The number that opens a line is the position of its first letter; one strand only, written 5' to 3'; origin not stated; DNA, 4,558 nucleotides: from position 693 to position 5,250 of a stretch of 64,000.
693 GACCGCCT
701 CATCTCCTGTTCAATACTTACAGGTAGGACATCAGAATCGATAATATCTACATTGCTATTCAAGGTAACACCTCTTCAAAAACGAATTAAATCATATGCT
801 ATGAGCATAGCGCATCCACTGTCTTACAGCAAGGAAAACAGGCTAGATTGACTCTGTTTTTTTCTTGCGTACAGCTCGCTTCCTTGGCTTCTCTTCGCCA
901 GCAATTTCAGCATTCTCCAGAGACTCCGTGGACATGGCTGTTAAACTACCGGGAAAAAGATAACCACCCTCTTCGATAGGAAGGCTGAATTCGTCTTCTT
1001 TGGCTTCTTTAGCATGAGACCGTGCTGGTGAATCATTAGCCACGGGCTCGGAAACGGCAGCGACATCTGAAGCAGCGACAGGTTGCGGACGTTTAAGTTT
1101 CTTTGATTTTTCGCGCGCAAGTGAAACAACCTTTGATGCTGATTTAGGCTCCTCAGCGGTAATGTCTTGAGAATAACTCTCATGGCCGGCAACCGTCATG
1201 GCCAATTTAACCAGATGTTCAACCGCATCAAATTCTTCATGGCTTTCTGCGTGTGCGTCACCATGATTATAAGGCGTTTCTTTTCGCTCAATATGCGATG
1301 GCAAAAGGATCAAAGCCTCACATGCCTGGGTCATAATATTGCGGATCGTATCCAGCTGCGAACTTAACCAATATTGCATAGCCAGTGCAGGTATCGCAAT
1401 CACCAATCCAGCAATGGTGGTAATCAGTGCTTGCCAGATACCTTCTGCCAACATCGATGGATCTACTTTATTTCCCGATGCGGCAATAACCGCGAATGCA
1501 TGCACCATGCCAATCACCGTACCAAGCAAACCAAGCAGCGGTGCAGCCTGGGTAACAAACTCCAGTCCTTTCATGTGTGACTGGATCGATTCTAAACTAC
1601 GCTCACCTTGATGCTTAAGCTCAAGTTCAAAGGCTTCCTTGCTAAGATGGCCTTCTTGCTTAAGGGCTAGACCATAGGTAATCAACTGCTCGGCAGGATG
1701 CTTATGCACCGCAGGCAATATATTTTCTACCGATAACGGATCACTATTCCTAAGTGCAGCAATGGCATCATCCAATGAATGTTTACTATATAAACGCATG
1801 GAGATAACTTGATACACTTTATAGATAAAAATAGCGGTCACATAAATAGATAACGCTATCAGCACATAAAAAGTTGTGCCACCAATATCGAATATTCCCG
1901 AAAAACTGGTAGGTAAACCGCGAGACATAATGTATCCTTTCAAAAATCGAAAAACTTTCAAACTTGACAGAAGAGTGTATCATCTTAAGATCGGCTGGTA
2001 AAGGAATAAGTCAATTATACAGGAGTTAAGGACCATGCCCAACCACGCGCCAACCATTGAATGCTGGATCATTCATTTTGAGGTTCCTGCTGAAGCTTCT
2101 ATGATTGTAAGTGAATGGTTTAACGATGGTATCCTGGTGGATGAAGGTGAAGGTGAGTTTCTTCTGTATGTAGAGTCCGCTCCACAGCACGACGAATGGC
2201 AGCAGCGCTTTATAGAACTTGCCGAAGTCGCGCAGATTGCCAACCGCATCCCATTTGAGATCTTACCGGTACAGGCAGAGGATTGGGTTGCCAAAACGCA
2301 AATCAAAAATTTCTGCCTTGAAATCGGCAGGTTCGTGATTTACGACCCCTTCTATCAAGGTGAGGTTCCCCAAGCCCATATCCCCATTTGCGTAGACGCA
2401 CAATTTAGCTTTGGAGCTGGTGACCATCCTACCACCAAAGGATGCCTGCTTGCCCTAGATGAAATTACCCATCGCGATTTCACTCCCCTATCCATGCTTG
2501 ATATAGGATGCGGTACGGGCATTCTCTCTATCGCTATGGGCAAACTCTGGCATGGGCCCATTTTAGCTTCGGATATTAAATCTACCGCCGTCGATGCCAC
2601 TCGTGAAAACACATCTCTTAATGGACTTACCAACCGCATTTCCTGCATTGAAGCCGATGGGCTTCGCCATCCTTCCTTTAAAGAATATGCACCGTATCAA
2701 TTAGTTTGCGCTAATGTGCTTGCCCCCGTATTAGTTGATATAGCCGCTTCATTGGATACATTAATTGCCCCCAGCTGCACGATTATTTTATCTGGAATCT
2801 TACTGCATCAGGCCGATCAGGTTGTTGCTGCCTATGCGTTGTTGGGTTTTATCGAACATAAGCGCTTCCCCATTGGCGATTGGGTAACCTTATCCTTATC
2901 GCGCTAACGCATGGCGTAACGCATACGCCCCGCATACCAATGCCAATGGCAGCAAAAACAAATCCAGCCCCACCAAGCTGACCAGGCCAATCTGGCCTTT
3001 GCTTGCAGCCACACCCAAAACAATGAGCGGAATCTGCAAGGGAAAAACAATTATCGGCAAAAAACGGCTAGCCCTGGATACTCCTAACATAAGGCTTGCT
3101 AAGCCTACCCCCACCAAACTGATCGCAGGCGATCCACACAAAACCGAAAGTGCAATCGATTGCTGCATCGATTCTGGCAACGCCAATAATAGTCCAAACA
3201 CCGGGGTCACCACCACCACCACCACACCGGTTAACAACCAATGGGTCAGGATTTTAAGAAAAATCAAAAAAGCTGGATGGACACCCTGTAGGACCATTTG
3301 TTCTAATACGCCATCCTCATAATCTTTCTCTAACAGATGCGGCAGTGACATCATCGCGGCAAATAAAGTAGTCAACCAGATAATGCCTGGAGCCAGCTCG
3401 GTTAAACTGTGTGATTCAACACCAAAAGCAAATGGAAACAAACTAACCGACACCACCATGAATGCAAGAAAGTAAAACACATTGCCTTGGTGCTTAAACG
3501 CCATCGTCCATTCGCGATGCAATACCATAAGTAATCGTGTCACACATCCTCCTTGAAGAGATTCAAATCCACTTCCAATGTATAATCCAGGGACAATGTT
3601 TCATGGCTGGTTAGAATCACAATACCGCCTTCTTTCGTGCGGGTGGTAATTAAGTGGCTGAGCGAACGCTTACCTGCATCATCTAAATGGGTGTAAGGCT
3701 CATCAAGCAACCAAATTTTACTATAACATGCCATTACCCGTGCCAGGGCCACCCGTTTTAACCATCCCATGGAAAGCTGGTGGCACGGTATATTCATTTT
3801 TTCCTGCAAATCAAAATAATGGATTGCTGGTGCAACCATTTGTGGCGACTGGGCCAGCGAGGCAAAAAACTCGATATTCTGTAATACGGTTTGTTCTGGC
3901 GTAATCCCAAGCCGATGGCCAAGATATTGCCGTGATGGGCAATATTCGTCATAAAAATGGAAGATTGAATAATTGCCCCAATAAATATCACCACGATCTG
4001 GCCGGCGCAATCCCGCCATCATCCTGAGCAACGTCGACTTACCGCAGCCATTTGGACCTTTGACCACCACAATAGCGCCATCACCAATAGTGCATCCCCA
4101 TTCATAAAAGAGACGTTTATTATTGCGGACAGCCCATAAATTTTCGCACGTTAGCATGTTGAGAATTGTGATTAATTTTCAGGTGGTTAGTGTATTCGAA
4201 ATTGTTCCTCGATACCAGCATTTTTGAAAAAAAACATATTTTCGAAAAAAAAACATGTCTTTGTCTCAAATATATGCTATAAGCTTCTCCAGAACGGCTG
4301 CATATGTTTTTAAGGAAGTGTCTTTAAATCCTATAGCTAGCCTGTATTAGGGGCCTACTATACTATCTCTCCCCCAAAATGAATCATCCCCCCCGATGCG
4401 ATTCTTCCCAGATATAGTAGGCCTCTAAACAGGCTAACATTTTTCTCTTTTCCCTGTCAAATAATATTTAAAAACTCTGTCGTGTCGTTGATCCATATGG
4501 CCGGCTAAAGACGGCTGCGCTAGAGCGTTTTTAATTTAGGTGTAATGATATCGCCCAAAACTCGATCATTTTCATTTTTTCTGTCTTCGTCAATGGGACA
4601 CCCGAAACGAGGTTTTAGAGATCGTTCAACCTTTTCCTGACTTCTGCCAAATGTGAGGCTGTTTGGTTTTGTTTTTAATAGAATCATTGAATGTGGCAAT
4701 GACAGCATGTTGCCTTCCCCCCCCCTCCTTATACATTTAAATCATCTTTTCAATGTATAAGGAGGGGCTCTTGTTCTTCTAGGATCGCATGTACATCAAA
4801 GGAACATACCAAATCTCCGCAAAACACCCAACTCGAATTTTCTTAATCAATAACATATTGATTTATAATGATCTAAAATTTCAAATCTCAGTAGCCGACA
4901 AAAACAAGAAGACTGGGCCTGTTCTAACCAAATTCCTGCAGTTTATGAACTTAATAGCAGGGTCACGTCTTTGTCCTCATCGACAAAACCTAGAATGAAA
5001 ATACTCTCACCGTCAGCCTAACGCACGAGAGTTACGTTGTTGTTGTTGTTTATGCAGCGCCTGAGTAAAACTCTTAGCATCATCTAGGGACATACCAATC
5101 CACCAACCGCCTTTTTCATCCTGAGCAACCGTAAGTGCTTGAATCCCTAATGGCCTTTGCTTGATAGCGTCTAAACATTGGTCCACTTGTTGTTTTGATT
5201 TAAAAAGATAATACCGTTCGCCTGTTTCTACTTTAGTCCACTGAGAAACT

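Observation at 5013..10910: AT-rich island encoding a 1965-aa orphan protein between ccmAB and ligA: best candidate for an undescribed function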

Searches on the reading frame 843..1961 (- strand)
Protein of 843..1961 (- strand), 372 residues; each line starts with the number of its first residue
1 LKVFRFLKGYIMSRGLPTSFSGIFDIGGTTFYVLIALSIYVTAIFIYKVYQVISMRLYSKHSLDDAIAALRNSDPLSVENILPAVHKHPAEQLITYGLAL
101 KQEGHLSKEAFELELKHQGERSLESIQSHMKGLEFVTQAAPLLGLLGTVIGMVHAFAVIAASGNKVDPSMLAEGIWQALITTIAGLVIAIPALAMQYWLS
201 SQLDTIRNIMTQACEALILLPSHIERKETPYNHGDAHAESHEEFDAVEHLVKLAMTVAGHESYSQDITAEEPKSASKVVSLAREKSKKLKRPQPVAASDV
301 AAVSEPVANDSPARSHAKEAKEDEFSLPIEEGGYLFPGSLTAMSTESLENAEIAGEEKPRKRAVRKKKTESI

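Call 8: search_protein_families(library=ncbifam, proteins=[window:843-1961:-])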
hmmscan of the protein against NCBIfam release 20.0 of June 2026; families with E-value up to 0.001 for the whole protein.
window:843-1961:- (372 aa): 8 families
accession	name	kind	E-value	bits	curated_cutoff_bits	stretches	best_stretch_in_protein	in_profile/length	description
TIGR02796.1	tolQ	equivalog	5.4e-19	68.8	221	1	32-217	18-210/216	protein TolQ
TIGR02797.1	exbB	equivalog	3.8e-13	49.7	206.2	1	62-222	44-210/211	tonB-system energizer ExbB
NF008066.0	PRK10801.1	equivalog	5.8e-12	45.6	403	1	120-206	117-202/230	Tol-Pal system protein TolQ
TIGR02805.1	exbB2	equivalog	2.6e-10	40.6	135.35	1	125-199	50-123/138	TonB-system energizer ExbB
NF007722.0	PRK10414.1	equivalog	2.8e-08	33.6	402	1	135-222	135-221/244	tol-pal system-associated acyl-CoA thioesterase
NF006583.0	PRK09109.1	equivalog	1.9e-06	27.2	237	1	93-189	107-196/246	flagellar motor protein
TIGR03818.1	MotA1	equivalog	5e-05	22.6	303.8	1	59-189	93-216/282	flagellar motor stator protein MotA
NF005997.1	PRK08124.1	equivalog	0.00033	19.7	340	1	129-187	140-195/259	flagellar motor stator protein MotA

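Call 92: search_protein_families(library=pfam, proteins=[window:843-1961:-], max_evalue=0.0001)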
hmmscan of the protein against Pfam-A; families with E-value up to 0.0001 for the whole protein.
window:843-1961:- (372 aa): 1 family
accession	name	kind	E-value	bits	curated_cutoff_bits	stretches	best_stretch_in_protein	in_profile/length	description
PF01618.21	MotA_ExbB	-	3.6e-27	95.1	22.9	1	88-210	4-125/127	MotA/TolQ/ExbB proton channel family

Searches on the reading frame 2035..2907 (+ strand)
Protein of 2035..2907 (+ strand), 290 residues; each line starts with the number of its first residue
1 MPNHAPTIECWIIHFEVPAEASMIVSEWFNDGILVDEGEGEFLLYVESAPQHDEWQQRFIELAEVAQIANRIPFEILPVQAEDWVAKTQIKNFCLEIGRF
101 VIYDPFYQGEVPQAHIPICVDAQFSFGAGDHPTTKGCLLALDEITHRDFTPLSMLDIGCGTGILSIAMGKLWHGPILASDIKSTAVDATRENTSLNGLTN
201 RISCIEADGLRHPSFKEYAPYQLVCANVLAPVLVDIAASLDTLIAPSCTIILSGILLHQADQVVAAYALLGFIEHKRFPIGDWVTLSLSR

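Call 8: search_protein_families(library=ncbifam, proteins=[window:2035-2907:+])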
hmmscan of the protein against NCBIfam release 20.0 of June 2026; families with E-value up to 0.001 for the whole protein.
window:2035-2907:+ (290 aa): 17 families
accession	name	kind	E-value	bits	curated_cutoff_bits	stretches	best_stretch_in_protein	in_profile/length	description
NF001784.0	PRK00517.2-1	equivalog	1.6e-49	169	244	1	43-288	48-289/290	50S ribosomal protein L11 methyltransferase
TIGR00406.1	prmA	equivalog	3.7e-32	111.9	183.15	1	77-268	88-273/288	50S ribosomal protein L11 methyltransferase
NF001786.0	PRK00517.2-4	equivalog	4.6e-30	104.7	327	1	62-289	60-273/277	50S ribosomal protein L11 methyltransferase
NF001785.0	PRK00517.2-2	equivalog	2.2e-29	102.5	188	1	37-288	37-279/282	50S ribosomal protein L11 methyltransferase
NF001790.0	PRK00517.3-3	equivalog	1.7e-26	93.2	269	1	79-288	54-259/262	50S ribosomal protein L11 methyltransferase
NF011529.0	PRK14968.1-3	equivalog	3.1e-09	36.5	162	1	153-208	37-90/198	putative methyltransferase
TIGR03534.1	RF_mod_PrmC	equivalog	5.4e-09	35.9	199.1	1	140-227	80-163/253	peptide chain release factor N(5)-glutamine methyltransferase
TIGR02072.1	BioC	equivalog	5.9e-06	26.3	184.95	1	145-227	31-104/244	malonyl-ACP O-methyltransferase BioC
TIGR01983.1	UbiG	equivalog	8.6e-06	25.2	102.95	1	146-210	45-109/228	bifunctional 2-polyprenyl-6-hydroxyphenol methylase/3-demethylubiquinol 3-O-methyltransferase UbiG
TIGR00536.1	hemK_fam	subfamily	1.5e-05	24.2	115.5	1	150-211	115-176/286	HemK family protein methyltransferase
TIGR00537.1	hemK_rel_arch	hypoth_equivalog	1.8e-05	24.5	87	1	147-199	16-67/179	HemK2/MTQ2 family protein methyltransferase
TIGR03533.1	L3_gln_methyl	equivalog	2.1e-05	24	229.7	1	150-217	121-189/284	50S ribosomal protein L3 N(5)-glutamine methyltransferase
TIGR02469.1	CbiT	equivalog_domain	7.6e-05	23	78.3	1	153-207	22-76/124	precorrin-6Y C5,15-methyltransferase (decarboxylating) subunit CbiT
NF001556.0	PRK00377.1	equivalog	0.00025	20.9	238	1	130-209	20-101/198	cobalt-precorrin-6Y C(15)-methyltransferase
TIGR02021.1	BchM-ChlM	equivalog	0.00026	20.5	158.9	1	142-203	46-106/218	magnesium protoporphyrin IX methyltransferase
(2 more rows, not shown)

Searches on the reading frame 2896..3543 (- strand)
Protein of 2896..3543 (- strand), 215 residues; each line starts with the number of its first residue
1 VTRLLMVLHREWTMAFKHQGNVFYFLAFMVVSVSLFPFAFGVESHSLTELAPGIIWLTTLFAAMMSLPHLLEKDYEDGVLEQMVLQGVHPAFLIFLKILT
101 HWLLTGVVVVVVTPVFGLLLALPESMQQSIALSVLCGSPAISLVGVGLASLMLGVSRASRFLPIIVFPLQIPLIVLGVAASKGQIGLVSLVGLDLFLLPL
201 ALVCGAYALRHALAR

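Call 8: search_protein_families(library=ncbifam, proteins=[window:2896-3543:-])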
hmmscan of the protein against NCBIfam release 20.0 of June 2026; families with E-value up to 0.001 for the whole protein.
window:2896-3543:- (215 aa): 1 family
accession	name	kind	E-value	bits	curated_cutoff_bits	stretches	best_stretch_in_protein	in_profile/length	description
TIGR01190.1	ccmB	equivalog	3e-39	134.9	156.2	1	7-200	1-194/211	heme exporter protein CcmB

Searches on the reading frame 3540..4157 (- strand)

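Call 8: search_protein_families(library=ncbifam, proteins=[window:3540-4157:-])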
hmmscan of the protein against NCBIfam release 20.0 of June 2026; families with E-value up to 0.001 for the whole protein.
window:3540-4157:- (205 aa): 166 families (the best 25 are shown)
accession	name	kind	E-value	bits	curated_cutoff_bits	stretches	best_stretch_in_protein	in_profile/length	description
NF010061.0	PRK13538.1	equivalog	2.9e-52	177.2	195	1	1-193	5-199/211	cytochrome c biogenesis heme-transporting ATPase CcmA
TIGR01189.1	ccmA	equivalog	1.5e-50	171.6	131.6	1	2-194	1-194/198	heme ABC exporter ATP-binding protein CcmA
NF010063.0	PRK13541.1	equivalog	2.9e-49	167.6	200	1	1-198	1-194/195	cytochrome c biogenesis protein CcmA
NF010062.0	PRK13540.1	equivalog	1.3e-30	106.6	274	1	18-191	18-191/200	cytochrome c biogenesis protein CcmA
TIGR02857.1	CydD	equivalog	3.9e-23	82.2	435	1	18-189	339-519/529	thiol reductant ABC exporter subunit CydD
NF040873.1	AztA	equivalog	7e-23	81.2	220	1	22-187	13-179/191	zinc ABC transporter ATP-binding protein AztA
TIGR01166.1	cbiO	subfamily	8.9e-23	80.7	211.8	1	23-186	14-186/190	cobalt ABC transporter, ATP-binding protein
TIGR03608.1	L_ocin_972_ABC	subfamily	5.2e-22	78.3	254.85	1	6-188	3-195/206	putative bacteriocin export ABC transporter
TIGR02673.1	FtsE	equivalog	5.2e-21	75.3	264.85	1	23-187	24-197/214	cell division ATP-binding protein FtsE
NF000355.4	ribo_prot_ABC_F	equivalog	8.2e-21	74.4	380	1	3-193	4-180/499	ribosomal protection-like ABC-F family protein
TIGR03265.1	PhnT2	equivalog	1.2e-20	74.1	457.7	1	22-177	25-184/353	putative 2-aminoethylphosphonate ABC transporter ATP-binding protein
NF002981.0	PRK03695.1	equivalog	2e-20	73.3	281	1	10-186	10-196/253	vitamin B12 ABC transporter ATP-binding protein BtuD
TIGR04521.1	ECF_ATPase_2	equivalog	2e-20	73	330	1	20-186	24-204/279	energy-coupling factor transporter ATPase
NF007601.2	PRK10247.1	equivalog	4.2e-20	72.1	292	1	3-187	3-192/204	iron efflux ABC transporter ATP-binding subunit FetA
TIGR02982.1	heterocyst_DevA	subfamily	6.9e-20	71.6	295.8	1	13-186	17-201/220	ABC exporter ATP-binding subunit, DevA family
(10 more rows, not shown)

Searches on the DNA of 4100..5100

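Call 70: search_rna_families(source=window, start=4100, end=5100, threshold=evalue, max_evalue=1)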
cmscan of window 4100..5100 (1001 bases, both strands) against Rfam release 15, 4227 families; matches with E-value up to 1: 0.
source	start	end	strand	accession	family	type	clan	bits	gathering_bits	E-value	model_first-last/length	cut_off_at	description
